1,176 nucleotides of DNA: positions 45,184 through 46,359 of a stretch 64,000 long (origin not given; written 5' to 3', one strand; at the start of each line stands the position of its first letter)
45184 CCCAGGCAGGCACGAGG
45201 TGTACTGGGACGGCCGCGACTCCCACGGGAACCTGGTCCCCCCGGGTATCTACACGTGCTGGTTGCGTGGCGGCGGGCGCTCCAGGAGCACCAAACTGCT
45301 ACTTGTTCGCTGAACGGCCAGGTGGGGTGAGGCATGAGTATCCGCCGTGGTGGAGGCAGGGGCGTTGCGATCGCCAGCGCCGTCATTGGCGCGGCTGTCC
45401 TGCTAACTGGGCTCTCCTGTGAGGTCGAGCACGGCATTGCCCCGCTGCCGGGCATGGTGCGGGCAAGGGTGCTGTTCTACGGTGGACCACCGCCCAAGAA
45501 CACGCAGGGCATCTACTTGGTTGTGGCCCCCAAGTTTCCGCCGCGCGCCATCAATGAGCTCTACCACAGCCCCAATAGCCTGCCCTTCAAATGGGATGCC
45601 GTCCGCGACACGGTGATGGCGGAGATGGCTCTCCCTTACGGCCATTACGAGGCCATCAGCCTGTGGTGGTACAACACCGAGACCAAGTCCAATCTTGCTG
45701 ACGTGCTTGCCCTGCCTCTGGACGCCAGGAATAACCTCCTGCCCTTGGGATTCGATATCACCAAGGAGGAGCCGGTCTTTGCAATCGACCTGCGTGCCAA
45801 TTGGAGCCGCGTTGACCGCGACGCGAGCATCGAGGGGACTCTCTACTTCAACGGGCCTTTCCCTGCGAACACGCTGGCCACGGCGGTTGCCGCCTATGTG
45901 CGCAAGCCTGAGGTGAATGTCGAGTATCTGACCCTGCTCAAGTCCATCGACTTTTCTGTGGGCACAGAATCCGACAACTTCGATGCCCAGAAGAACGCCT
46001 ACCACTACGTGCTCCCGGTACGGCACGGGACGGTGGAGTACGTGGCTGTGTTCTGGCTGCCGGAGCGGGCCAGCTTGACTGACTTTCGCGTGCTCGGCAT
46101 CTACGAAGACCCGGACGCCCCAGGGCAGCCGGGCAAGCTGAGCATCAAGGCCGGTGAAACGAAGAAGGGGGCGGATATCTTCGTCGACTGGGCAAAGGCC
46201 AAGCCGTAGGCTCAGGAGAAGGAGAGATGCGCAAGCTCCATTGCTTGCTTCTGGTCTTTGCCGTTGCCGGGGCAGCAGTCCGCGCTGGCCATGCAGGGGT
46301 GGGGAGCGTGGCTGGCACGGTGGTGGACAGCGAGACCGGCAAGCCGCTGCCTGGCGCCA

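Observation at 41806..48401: Tandem T9SS-cargo paralogs of unknown function next to a lipoprotein and a TonB-dependent receptor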

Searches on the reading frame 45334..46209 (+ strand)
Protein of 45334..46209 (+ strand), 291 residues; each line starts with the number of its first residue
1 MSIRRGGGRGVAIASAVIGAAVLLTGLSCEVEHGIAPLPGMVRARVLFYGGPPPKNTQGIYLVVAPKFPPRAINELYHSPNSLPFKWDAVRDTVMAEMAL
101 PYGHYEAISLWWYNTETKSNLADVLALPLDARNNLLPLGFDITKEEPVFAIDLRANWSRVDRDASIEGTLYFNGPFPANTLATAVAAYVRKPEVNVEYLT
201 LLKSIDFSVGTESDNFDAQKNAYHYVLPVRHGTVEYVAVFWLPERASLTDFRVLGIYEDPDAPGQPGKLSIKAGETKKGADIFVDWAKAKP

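Call 7: search_protein_families(library=pfam, proteins=[window:45334-46209:+], max_evalue=0.1)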
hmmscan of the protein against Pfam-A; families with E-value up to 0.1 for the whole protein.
window:45334-46209:+ (291 aa): 0 families

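Call 8: search_protein_families(library=ncbifam, proteins=[window:45334-46209:+], max_evalue=0.1)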
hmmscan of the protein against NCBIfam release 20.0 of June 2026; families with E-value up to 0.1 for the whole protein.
window:45334-46209:+ (291 aa): 0 families

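Call 24: find_homologous_proteins(query=window:45334-46209:+)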
Query window:45334-46209:+ (291 aa): 184 proteins with E <= 0.001 among 3603 candidates; the best 120 are listed.
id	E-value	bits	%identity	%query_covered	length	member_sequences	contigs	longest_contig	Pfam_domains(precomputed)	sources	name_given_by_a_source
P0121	2.8e-195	665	100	100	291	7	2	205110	-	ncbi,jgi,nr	ncbi:MAG: hypothetical protein QHJ34_06530 [bacterium]|jgi:hypothetical protein|nr:hypothetical prot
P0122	7.4e-166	568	86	100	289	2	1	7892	-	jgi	-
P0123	8.1e-163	558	87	91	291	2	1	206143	-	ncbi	-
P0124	8.9e-157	539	84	90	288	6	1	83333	-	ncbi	ncbi:MAG: hypothetical protein ACUVWA_12450 [Candidatus Oleimicrobiaceae bacterium]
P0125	2.5e-117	409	66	96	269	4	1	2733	-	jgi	-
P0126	4.1e-117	408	68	94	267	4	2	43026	-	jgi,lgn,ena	-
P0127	2.8e-112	393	66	90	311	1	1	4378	-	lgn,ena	-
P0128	1.9e-111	390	67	89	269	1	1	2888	-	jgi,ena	-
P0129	5.2e-111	388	63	96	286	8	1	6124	-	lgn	-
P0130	2.7e-110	386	65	95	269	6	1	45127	-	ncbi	-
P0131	6.4e-110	385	60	99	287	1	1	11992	-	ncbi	-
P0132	9.2e-110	384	66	91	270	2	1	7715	-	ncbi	-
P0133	9.8e-110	384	65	91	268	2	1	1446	-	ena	-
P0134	1.4e-109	384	62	95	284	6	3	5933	-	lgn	-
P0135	1.8e-109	383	64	90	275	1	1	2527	-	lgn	-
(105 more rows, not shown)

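Call 32: predict_structure(alignment_id=A2)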
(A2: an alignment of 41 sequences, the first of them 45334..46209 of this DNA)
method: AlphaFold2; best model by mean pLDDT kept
length: 291 residues; sequences in the alignment: 41
mean_pLDDT: 87.9   pTM: 0.68
mean pLDDT of the five models: 87.9, 87.0, 86.1, 85.6, 83.5
residues with pLDDT >= 90: 185; 70-90: 72; 50-70: 30; < 50: 4
segments of 3 or more residues with pLDDT < 50: none
pLDDT, mean of each block of 10 residues (from residue 1): 56 90 77 62 95 90 87 82 84 91 94 77 85 87 96 91 94 96 94 82 90 95 95 97 84 96 96 96 94 61
secondary structure, 60 per line:
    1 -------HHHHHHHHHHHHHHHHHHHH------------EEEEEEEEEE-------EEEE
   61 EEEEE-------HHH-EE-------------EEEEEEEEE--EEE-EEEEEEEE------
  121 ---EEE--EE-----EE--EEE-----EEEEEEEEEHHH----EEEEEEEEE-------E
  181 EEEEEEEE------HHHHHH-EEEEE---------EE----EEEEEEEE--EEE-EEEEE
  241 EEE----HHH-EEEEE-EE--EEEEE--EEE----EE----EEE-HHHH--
elements in order: H8-27 E40-49 E57-65 E92-100 E103-105 E107-114 E124-126 E140-142 E148-156 E164-172 E180-188 H195-200 E202-206 E222-229 E232-234 E236-243 E252-256 E262-266 E269-271 E282-284 H286-289

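Call 34: fold_search(model_id=the predicted structure, library=pdb)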
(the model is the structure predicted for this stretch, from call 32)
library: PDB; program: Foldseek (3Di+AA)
matches with E <= 10: 646; with E <= 0.001: 27
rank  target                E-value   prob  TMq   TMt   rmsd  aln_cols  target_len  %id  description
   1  4ecn                  1.3e-07  1.00  0.32  0.15   9.2       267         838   10  Crystal structure of a leucine-rich repeat protein (BT_0210) from Bacteroides thetaiotaomicron VPI-5482 at 2.80 A resolu (released 2012-05-23)
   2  4h40_B                3.9e-06  1.00  0.24  0.23  16.0       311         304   12  Crystal structure of a putative cell adhesion protein (BF2867) from Bacteroides fragilis NCTC 9343 at 2.57 A resolutio (released 2012-10-03)
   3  6vjb                  1.1e-05  1.00  0.19  0.06  14.1       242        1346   14  Crystal structure of a catalytically inactive CXC Chemokine-degrading protease SpyCEP from Streptococcus pyogenes (released 2020-04-15)
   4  4s3l_A                1.7e-05  0.80  0.15  0.14  20.4       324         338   12  Crystal Structure of major pilin protein PitB from type II pilus of Streptococcus pneumoniae (released 2015-07-29)
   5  5xyr                  2.0e-05  1.00  0.19  0.06  13.3       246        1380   13  Crystal structure of a serine protease from Streptococcus species (released 2018-08-08)
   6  6fwv_A                2.3e-05  0.98  0.18  0.11  16.2       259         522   10  The Bacillus anthracis TIE protein (released 2018-08-08)
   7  4oq1                  2.5e-05  0.87  0.17  0.16  15.3       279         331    9  Structure of the Streptococcal ancillary pilin (released 2014-04-23)
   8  4h40_A                3.3e-05  0.99  0.23  0.23  15.2       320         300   10  Crystal structure of a putative cell adhesion protein (BF2867) from Bacteroides fragilis NCTC 9343 at 2.57 A resolutio (released 2012-10-03)
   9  4rdb                  3.9e-05  0.95  0.21  0.20  17.6       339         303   12  Crystal structure of an immunoreactive 32 kDa antigen PG49 (PG_0181) from Porphyromonas gingivalis W83 at 1.45 A resolut (released 2014-12-03)
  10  5cag                  8.5e-05  0.90  0.21  0.21  16.8       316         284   12  Crystal structure of a putative adhesin (BACOVA_02677) from Bacteroides ovatus ATCC 8483 at 3.00 A resolution (PSI Commu (released 2015-10-14)
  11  7f7y_A                1.1e-04  0.51  0.15  0.13  20.3       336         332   11  Crystal Structure of protein PitB from pilus islet-2 of Streptococcus pneumoniae (released 2022-06-01)
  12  3rkp_A                1.9e-04  0.85  0.21  0.18  20.3       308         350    9  Crystal structure of BcpA*(D312A), the major pilin subunit of Bacillus cereus (released 2012-05-30)
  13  3b2m_A                1.9e-04  0.60  0.16  0.16  20.9       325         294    8  Crystal Structure of the Major Pilin from Streptococcus pyogenes (released 2007-12-18)
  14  5hts_E                2.2e-04  0.41  0.14  0.16  17.2       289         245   12  Crystal structure of shaft pilin spaA from Lactobacillus rhamnosus GG - D295N mutant (released 2016-07-20)
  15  3b2m_C                2.6e-04  0.82  0.20  0.21  21.3       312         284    7  Crystal Structure of the Major Pilin from Streptococcus pyogenes (released 2007-12-18)
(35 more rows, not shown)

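Call 36: find_related_loci(query=A2, collection=genome_contigs, flank=7000)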
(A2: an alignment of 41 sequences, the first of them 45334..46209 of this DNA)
Query A2 (291 aa) in genome_contigs; peptide patterns used: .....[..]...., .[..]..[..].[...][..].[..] (x = any residue, [..] = any of these).
82 stretches matched a pattern; 61 encode a relative of the query (tblastn E <= 1e-3); 61 distinct loci.
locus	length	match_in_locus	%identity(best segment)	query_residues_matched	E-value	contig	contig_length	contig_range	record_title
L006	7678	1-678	87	66-291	6e-132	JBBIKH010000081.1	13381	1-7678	MAG: bacterium isolate BR1F70218_bin_181 NODE_4838_length_13381_cov_4.312472, whole genome shotgun sequence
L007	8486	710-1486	67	17-289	5e-119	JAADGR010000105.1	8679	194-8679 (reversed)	MAG: Calditrichota bacterium isolate M_MetaBat.126 contig-127_17075, whole genome shotgun sequence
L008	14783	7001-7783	64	16-291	5e-115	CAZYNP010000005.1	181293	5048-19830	MAG TPA_asm: uncultured Cytophagia bacterium isolate binchicken_co274_472 genome assembly, contig: NODE_118_length_18129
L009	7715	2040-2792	67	27-291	3e-114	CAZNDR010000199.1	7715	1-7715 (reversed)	MAG TPA_asm: uncultured Cytophagia bacterium isolate SRP098346_co1_315 genome assembly, contig: NODE_13046_length_7715_c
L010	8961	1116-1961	60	4-290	4e-112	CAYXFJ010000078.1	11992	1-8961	MAG TPA_asm: uncultured bacterium isolate SRP080215_co1_194 genome assembly, contig: NODE_5424_length_11992_cov_2.986345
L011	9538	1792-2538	66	29-291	6e-112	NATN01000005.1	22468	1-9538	MAG: candidate division KSB1 bacterium 4484_87 ex4484_87_scaffold_498, whole genome shotgun sequence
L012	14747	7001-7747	65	29-291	7e-112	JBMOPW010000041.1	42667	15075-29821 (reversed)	MAG: Candidatus Zhuqueibacterota bacterium isolate Betzabe_MAG138 MAG138_41, whole genome shotgun sequence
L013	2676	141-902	64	20-287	1e-115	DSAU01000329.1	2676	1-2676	MAG TPA_asm: bacterium isolate SpSt-1156 Ga0129302_1025993, whole genome shotgun sequence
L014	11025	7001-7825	58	4-291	7e-111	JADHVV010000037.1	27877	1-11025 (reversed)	MAG: candidate division KSB1 bacterium isolate BS750m-G10 BS-750m-C2130, whole genome shotgun sequence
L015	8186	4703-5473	62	21-291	4e-108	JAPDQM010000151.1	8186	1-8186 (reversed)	MAG: candidate division KSB1 bacterium isolate JZ4_201803_bins_154 JZ-4_201803_bins_154_scaffold_151, whole genome shotg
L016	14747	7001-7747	62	29-291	7e-107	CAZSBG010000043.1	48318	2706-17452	MAG TPA_asm: uncultured Cytophagia bacterium isolate SRP141376_co4_290 genome assembly, contig: NODE_1304_length_48318_c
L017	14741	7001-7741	62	28-288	1e-106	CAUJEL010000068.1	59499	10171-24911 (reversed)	MAG: candidate division KSB1 bacterium isolate KLAP87 genome assembly, contig: KLAP87_19090, whole genome shotgun sequen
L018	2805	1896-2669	62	17-289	3e-109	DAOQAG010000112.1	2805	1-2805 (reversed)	MAG TPA_asm: bacterium isolate AMR_MDS_1268 NODE_50143_length_2805_cov_6.877818, whole genome shotgun sequence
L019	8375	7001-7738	62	28-287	2e-105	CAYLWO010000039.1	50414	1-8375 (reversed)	MAG TPA_asm: uncultured Cytophagia bacterium isolate binchicken_co66_61 genome assembly, contig: NODE_1231_length_50414_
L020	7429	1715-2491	59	18-290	7e-105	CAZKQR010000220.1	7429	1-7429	MAG TPA_asm: uncultured Cytophagia bacterium isolate binchicken_co66_201 genome assembly, contig: NODE_14423_length_7429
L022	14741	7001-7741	61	26-287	8e-102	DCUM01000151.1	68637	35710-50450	MAG TPA_asm: bacterium UBA2214 isolate UBA2214 UBA2214_contig_12181, whole genome shotgun sequence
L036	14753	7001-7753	56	23-287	8e-97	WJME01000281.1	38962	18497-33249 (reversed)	MAG: candidate division KSB1 bacterium isolate Bin_228 k141_4109602, whole genome shotgun sequence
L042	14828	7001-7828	51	1-290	7e-94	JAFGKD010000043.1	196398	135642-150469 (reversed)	MAG: candidate division KSB1 bacterium isolate Zod_Metabat.31 k87_6041829, whole genome shotgun sequence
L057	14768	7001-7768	51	29-287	6e-83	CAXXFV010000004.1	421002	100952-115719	MAG: bacterium isolate e055f79f-11b1-469d-a678-3d38a7c05fec genome assembly, contig: contig_4, whole genome shotgun sequ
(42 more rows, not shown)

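Call 51: search_protein_families(library=pfam, alignment_id=A2, max_evalue=1)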
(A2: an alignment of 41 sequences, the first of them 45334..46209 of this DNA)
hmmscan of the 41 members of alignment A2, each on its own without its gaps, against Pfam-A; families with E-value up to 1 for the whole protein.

A. member 1, window:45334-46209:+ (291 aa): 0 families

B. families by the number of members that match (of 41 scanned): 3 families
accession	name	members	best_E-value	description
PF21882.2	Gp53-like_C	2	0.1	Putative tail fiber protein gp53-like, C-terminal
PF10361.14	DUF2434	1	0.096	Protein of unknown function (DUF2434)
PF21594.4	UBA_MELK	1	0.14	Maternal embryonic leucine zipper kinase, UBA domain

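Call 52: search_solved_structures(query=A2, max_evalue=10)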
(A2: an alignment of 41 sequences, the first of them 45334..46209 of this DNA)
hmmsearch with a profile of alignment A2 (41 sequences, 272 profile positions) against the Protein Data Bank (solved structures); distinct sequences matched with E-value up to 10: 2.
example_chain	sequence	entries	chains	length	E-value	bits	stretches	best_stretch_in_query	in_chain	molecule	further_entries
6hdd_A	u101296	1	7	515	0.25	13.8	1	119-183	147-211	Putative chaperonin GroEL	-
4c53_A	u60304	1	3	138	0.58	12.5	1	64-108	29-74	PRE-GLYCOPROTEIN POLYPROTEIN GP COMPLEX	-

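Call 70: search_protein_families(library=pfam, proteins=[L019:3963-5204:+, L019:2761-3978:+, L019:682-2400:+, L017:2568-3629:+, L036:10152-12023:-, L022:13787-14740:-], max_evalue=0.001)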
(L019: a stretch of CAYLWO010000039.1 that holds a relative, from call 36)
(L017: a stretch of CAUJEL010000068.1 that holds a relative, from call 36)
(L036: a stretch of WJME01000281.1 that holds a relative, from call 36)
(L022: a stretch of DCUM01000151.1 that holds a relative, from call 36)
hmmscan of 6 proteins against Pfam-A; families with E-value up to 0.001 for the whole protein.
L019:3963-5204:+ (413 aa): 2 families
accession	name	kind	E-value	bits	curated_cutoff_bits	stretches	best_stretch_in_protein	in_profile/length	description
PF01168.26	Ala_racemase_N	-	1.5e-15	57.9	24.1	1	75-273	15-202/220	Alanine racemase, N-terminal domain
PF14031.13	D-ser_dehydrat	-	8.5e-09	36.4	22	1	311-393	1-95/97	Putative serine dehydratase domain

L019:2761-3978:+ (405 aa): 2 families
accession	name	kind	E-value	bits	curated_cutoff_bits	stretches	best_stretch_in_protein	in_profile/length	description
PF01841.26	Transglut_core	-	2.4e-27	95.7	23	1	232-332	2-107/108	Transglutaminase-like superfamily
PF13471.12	Transglut_core3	-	0.00079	19.8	26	0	271-321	48-97/117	Transglutaminase-like superfamily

L019:682-2400:+ (572 aa): 2 families
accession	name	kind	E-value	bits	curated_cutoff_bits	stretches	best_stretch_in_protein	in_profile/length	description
PF00501.34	AMP-binding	-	2.3e-78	264.1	29.9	1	28-426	4-384/384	AMP-binding enzyme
PF13193.12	AMP-binding_C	-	0.00044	21.6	24.5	1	479-565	1-76/76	AMP-binding enzyme C-terminal domain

L017:2568-3629:+ (353 aa): 3 families
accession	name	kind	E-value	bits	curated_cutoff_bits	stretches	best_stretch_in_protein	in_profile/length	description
PF00924.24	MS_channel_2nd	-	1.9e-14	54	20.2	1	182-245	2-67/68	Mechanosensitive ion channel, beta-domain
PF21082.3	MS_channel_3rd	-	1e-09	39.1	21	1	252-339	2-88/88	Mechanosensitive ion channel MscS, C-terminal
PF21088.3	MS_channel_1st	-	1e-09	38.6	23.1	1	141-180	3-42/42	Mechanosensitive ion channel, transmembrane helices 2/3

L036:10152-12023:- (623 aa): 5 families
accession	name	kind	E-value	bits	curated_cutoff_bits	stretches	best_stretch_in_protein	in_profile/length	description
PF00639.27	Rotamase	-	2.6e-43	147.4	21.7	2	269-360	3-97/97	PPIC-type PPIASE domain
PF13616.12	Rotamase_3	-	4.3e-42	143.8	22.5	2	259-362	12-116/116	PPIC-type PPIASE domain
PF13145.12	Rotamase_2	-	4.8e-35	121.4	27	3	241-362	1-109/121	PPIC-type PPIASE domain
PF13624.11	SurA_N_3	-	3e-28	99.1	27.2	1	29-196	2-161/162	SurA-like N-terminal domain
PF13623.11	SurA_N_2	-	2e-24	86.5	28.5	1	29-173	1-145/145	SurA-like N-terminal domain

L022:13787-14740:- (317 aa): 2 families
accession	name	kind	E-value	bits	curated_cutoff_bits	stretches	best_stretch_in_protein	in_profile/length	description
PF00202.27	Aminotran_3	-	7.1e-97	325.1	30.5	1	4-313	76-402/403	Aminotransferase class-III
PF00155.27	Aminotran_1_2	-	0.0003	20.5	19.7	1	92-280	130-328/361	Aminotransferase class I and II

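Call 75: search_protein_families(library=ncbifam, proteins=[L042:4002-5147:+, L019:3963-5204:+, L057:4010-5185:+], max_evalue=0.001)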
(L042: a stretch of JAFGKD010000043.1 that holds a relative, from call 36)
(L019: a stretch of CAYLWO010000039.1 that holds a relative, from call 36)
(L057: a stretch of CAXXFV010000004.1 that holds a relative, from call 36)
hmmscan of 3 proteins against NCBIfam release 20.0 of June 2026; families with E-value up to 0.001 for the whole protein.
L042:4002-5147:+ (381 aa): 2 families
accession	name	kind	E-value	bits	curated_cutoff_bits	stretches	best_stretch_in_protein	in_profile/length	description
NF045642.2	HdxyAspAldBhcC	equivalog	2.3e-25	89.5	690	1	18-365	25-371/387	3-hydroxy-D-aspartate aldolase BhcC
TIGR00492.1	alr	equivalog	0.00055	18.9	168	1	67-199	45-170/369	alanine racemase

L019:3963-5204:+ (413 aa): 3 families
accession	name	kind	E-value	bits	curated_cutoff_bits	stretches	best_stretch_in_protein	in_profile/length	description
NF045642.2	HdxyAspAldBhcC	equivalog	1.4e-23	83.6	690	1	52-396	25-370/387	3-hydroxy-D-aspartate aldolase BhcC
TIGR00492.1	alr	equivalog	1.2e-06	27.7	168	1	94-256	38-192/369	alanine racemase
NF033131.1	vanT-G-Cterm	exception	4.4e-05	22.5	460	1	64-271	10-204/368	serine racemase VanT catalytic subunit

L057:4010-5185:+ (391 aa): 4 families
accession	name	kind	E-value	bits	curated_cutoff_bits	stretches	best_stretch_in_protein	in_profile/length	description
NF045642.2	HdxyAspAldBhcC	equivalog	1.6e-31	109.8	690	1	28-378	25-375/387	3-hydroxy-D-aspartate aldolase BhcC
TIGR01048.1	lysA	equivalog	2.9e-10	39.2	297.9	1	28-252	21-246/417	diaminopimelate decarboxylase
TIGR00492.1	alr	equivalog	1.5e-08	33.9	168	1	107-242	71-201/369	alanine racemase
NF040742.1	racem_Orr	exception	4.9e-05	22.5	480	1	33-195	2-154/351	ornithine racemase Orr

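Call 76: search_solved_structures(query=L042:4002-5147:+, max_evalue=0.001)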
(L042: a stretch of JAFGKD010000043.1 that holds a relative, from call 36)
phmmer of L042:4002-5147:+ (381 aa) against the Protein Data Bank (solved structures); distinct sequences matched with E-value up to 0.001: 6.
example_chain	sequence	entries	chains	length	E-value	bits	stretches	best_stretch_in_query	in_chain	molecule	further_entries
7dib_A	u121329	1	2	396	1.3e-16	63.6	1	20-364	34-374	D-threonine aldolase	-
4v15_A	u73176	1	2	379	6.7e-13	51.5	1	54-367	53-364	D-THREONINE ALDOLASE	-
6qkb_A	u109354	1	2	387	4e-11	45.6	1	20-376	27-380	D-3-hydroxyaspartate aldolase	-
3anu_A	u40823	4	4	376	2.1e-08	36.6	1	19-378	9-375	D-serine dehydratase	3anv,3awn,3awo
7yqa_A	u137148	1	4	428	4.4e-07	32.3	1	20-365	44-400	D-threonine aldolase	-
3gwq_A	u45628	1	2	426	4.5e-05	25.7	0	18-365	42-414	D-serine deaminase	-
